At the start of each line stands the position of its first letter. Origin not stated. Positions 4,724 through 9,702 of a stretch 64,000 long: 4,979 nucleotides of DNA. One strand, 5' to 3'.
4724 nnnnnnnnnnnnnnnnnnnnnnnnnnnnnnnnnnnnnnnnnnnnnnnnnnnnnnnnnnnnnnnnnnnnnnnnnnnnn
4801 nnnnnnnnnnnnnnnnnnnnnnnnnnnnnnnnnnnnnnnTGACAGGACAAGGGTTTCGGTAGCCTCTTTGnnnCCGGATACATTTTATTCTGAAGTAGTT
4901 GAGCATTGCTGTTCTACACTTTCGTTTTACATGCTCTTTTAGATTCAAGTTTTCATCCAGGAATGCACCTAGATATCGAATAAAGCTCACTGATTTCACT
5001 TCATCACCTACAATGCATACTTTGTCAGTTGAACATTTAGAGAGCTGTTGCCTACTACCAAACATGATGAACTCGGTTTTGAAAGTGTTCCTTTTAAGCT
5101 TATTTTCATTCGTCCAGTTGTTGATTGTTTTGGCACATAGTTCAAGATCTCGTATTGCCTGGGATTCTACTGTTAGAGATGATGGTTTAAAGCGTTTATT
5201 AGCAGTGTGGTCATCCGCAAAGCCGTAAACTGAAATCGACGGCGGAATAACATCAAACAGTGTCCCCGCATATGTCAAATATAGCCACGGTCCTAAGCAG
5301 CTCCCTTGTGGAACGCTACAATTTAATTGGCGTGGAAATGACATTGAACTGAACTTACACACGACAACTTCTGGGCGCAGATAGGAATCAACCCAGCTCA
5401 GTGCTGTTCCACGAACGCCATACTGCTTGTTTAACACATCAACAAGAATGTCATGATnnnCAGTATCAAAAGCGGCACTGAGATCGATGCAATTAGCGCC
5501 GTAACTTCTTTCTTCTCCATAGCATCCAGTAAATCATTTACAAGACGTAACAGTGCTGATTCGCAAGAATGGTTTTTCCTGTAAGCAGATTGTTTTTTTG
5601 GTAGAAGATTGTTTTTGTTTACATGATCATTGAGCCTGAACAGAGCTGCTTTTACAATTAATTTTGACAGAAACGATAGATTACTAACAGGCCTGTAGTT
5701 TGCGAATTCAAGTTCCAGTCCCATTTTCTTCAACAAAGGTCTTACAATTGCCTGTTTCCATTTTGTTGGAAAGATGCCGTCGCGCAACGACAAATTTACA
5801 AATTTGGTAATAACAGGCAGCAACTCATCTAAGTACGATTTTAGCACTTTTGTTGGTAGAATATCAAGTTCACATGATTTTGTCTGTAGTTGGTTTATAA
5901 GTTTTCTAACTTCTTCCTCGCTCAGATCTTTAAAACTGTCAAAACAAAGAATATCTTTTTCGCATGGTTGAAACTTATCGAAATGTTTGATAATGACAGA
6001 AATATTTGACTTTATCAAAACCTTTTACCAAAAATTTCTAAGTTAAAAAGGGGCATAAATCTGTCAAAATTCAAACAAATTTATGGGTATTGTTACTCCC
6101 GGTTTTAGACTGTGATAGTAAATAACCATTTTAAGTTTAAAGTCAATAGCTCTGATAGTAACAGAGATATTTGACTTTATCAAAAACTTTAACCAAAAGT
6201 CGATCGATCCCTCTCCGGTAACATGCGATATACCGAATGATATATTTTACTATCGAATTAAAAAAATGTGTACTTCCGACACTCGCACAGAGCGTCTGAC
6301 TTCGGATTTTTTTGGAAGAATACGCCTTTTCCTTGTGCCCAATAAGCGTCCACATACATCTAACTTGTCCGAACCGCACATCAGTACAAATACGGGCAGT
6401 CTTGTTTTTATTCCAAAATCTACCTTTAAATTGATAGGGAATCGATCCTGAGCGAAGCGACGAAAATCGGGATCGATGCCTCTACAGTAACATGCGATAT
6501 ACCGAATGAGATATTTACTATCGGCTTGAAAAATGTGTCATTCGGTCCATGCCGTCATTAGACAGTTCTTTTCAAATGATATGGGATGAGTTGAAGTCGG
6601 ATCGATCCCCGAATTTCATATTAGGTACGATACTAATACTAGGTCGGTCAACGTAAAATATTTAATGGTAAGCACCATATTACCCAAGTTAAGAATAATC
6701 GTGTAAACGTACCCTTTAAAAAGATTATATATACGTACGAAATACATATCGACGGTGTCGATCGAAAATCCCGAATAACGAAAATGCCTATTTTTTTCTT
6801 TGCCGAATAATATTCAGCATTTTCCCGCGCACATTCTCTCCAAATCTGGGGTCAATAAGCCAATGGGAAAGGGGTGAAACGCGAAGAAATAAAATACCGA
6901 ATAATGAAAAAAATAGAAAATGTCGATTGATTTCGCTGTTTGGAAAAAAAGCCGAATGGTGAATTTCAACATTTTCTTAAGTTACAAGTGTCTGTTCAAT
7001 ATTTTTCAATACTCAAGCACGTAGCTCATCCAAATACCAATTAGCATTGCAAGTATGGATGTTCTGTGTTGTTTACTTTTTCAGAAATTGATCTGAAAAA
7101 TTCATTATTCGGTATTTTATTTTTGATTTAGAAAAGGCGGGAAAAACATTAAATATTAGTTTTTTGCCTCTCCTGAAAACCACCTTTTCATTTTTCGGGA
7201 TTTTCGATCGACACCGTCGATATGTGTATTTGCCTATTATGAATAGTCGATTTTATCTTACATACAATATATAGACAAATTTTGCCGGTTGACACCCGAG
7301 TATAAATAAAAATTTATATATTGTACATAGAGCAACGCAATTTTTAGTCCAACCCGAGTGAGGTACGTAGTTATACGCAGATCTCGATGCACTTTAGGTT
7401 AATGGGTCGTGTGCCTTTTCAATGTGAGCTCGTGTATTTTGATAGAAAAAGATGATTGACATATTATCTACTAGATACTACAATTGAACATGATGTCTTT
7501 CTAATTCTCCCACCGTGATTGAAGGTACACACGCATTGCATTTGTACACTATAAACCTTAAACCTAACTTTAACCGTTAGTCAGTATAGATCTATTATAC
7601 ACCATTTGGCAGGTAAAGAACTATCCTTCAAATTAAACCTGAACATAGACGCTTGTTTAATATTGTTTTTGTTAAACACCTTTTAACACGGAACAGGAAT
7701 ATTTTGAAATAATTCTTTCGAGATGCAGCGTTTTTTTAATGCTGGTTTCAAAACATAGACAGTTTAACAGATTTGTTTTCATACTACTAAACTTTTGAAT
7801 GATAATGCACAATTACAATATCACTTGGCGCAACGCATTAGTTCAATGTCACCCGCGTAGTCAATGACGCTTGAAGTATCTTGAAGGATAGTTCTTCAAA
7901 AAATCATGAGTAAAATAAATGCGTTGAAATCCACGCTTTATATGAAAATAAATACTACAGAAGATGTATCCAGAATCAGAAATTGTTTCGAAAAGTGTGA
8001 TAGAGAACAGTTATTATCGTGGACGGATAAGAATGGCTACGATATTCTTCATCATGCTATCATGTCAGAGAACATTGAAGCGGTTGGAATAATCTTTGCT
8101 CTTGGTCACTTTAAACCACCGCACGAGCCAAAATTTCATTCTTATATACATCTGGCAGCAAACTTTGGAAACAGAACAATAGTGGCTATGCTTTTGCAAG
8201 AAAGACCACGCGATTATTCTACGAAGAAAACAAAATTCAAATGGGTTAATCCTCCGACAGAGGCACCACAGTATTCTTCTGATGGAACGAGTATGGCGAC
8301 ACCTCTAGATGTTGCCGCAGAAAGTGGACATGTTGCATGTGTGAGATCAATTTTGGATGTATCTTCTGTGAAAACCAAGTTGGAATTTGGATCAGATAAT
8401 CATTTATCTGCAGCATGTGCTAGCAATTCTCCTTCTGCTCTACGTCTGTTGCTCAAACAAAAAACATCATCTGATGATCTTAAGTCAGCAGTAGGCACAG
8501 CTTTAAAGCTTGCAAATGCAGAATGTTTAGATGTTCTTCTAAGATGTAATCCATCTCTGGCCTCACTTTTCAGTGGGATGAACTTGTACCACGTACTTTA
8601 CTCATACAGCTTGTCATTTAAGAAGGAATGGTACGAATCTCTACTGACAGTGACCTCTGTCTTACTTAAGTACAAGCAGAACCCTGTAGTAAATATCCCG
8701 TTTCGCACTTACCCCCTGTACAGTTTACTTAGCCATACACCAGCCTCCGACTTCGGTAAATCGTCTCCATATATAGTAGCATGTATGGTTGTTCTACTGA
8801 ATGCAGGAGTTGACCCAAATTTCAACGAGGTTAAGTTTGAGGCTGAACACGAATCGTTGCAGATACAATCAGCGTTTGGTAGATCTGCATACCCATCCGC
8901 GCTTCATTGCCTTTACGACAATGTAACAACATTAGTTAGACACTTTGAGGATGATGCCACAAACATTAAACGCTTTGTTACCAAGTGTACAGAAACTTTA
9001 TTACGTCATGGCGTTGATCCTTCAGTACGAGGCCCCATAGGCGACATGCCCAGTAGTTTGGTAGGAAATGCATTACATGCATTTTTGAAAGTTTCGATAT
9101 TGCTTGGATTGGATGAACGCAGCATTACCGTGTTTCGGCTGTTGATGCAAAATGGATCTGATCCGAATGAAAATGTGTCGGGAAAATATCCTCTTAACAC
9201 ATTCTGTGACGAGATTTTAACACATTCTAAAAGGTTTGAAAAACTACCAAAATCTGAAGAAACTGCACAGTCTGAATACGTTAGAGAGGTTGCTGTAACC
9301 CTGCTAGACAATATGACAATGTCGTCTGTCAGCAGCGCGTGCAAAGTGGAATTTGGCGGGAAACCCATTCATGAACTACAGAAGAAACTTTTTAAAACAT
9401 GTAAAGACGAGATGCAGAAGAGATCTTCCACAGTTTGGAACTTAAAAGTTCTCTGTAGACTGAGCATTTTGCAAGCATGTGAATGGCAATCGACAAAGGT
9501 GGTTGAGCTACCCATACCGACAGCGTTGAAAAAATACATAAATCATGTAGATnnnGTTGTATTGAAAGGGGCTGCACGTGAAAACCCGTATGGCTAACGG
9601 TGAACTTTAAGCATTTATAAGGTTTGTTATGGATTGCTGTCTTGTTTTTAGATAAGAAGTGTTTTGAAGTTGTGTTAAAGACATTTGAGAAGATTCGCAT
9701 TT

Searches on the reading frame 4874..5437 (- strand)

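Call 33: search_protein_families(library=pfam, proteins=[window:4874-5437:-], max_evalue=0.01)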
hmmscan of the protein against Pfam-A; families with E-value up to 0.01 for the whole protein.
window:4874-5437:- (188 aa): 1 family
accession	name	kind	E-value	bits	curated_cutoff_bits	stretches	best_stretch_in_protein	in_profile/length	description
PF00078.32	RVT_1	-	5.3e-07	30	29.6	1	14-157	100-202/205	Reverse transcriptase (RNA-dependent DNA polymerase)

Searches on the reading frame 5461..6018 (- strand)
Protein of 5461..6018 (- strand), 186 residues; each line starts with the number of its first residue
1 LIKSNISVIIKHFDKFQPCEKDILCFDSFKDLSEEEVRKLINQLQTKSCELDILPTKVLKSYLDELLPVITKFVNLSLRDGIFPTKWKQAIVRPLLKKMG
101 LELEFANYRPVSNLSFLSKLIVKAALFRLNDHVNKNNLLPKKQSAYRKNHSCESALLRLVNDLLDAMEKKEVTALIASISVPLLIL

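Call 33: search_protein_families(library=pfam, proteins=[window:5461-6018:-], max_evalue=0.01)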
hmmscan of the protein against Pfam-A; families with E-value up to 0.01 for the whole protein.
window:5461-6018:- (186 aa): 1 family
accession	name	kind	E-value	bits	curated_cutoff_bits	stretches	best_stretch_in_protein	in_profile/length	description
PF00078.32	RVT_1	-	4.1e-06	27.1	29.6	1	105-171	6-68/205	Reverse transcriptase (RNA-dependent DNA polymerase)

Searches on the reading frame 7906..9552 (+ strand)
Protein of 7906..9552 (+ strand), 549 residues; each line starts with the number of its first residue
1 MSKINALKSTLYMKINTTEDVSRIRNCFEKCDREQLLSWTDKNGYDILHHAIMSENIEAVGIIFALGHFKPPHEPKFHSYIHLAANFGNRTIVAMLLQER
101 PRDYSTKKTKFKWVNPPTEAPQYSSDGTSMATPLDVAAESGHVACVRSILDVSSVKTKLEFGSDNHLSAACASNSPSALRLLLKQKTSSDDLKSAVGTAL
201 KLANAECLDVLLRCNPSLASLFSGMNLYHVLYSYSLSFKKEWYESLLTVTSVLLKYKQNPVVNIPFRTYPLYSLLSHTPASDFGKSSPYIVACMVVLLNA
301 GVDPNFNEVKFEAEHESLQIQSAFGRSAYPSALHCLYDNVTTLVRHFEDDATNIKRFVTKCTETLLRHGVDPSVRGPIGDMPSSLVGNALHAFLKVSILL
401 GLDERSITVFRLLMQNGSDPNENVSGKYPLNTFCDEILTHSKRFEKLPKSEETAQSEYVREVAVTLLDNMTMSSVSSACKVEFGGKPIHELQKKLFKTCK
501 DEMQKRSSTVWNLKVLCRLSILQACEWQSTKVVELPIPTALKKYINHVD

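Call 33: search_protein_families(library=pfam, proteins=[window:7906-9552:+], max_evalue=0.01)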
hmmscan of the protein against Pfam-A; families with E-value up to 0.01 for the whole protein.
window:7906-9552:+ (549 aa): 6 families
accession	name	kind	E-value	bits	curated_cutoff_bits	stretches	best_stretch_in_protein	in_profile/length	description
PF12796.13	Ank_2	-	2e-12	47.9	27.3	2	136-213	3-81/90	Ankyrin repeats (3 copies)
PF13606.12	Ank_3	-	2.5e-11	43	22.3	0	79-104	4-28/30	Ankyrin repeat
PF00023.36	Ank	-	3.8e-10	39.9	21.1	0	132-150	4-22/33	Ankyrin repeat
PF13637.12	Ank_4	-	1.1e-06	29.2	22.7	0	39-60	26-46/50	Ankyrin repeats (many copies)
PF07525.21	SOCS_box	-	3.9e-06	27.4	23.5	1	510-545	2-38/39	SOCS box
PF13857.12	Ank_5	-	4.2e-06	27.4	27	0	80-107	19-45/56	Ankyrin repeats (many copies)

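Call 34: find_encoding_contigs(protein=window:7906-9552:+, flank=10000, max_places=4)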
Protein window:7906-9552:+ (549 aa): no gene with exactly this product is on record in the collection.

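Call 53: find_homologous_proteins(query=window:7906-9552:+, max_evalue=1e-30)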
Query window:7906-9552:+ (549 aa): 49 proteins with E <= 1e-30 among 8000 candidates.
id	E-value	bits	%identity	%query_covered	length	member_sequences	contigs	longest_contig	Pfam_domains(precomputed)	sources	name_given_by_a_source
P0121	0.0e+0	1249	100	100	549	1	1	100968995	PF13606.13,PF13857.13,PF12796.14,PF00023.37,PF13637.13,PF07525.22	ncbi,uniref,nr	ncbi:uncharacterized protein LOC123552323 [Mercenaria mercenaria]|uniref:uncharacterized protein LOC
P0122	0.0e+0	1067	84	100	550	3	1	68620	PF13606.13,PF13857.13,PF12796.14,PF00023.37,PF13637.13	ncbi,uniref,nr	ncbi:uncharacterized protein LOC132724177 [Ruditapes philippinarum]|uniref:uncharacterized protein L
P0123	0.0e+0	1030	81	99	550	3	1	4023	PF13606.13,PF13857.13,PF12796.14,PF00023.37,PF13637.13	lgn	-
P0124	6.5e-287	970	78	100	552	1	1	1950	PF13606.13,PF12796.14,PF00023.37,PF07525.22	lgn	-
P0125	9.1e-285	963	77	100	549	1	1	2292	PF13606.13,PF12796.14,PF00023.37,PF13637.13,PF07525.22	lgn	-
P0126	5.0e-250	849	68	99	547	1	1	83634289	PF13606.13,PF12796.14,PF00023.37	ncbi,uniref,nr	ncbi:uncharacterized protein LOC128239275 [Mya arenaria]|uniref:uncharacterized protein LOC128239275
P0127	7.1e-243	825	66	100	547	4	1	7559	PF13606.13,PF13857.13,PF12796.14,PF00023.37,PF07525.22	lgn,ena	-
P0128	8.2e-236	802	65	100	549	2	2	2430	PF13606.13,PF13857.13,PF12796.14,PF00023.37,PF07525.22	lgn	-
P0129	2.9e-220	750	63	100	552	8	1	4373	PF12796.14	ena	-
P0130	7.7e-217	739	61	98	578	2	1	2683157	PF13606.13,PF13857.13,PF12796.14,PF00023.37,PF13637.13,PF07525.22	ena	-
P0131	4.6e-216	737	59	99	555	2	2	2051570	PF13606.13,PF13857.13,PF12796.14,PF00023.37,PF13637.13,PF07525.22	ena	-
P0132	7.5e-216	736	60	99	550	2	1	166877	PF13606.13,PF12796.14,PF00023.37,PF13637.13,PF07525.22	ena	-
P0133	1.7e-213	728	59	99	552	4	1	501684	PF13606.13,PF12796.14,PF00023.37,PF13637.13,PF07525.22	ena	-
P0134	1.0e-208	712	56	99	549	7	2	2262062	PF12796.14,PF00023.37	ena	-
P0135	1.3e-203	696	56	99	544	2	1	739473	PF13606.13,PF12796.14,PF00023.37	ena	-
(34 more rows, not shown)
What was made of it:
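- A 549-aa ORF in the window is 100% identical to M. mercenaria LOC123552323 (call 53).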

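Call 62: find_encoding_contigs(protein=P0121, flank=10000, max_places=4)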
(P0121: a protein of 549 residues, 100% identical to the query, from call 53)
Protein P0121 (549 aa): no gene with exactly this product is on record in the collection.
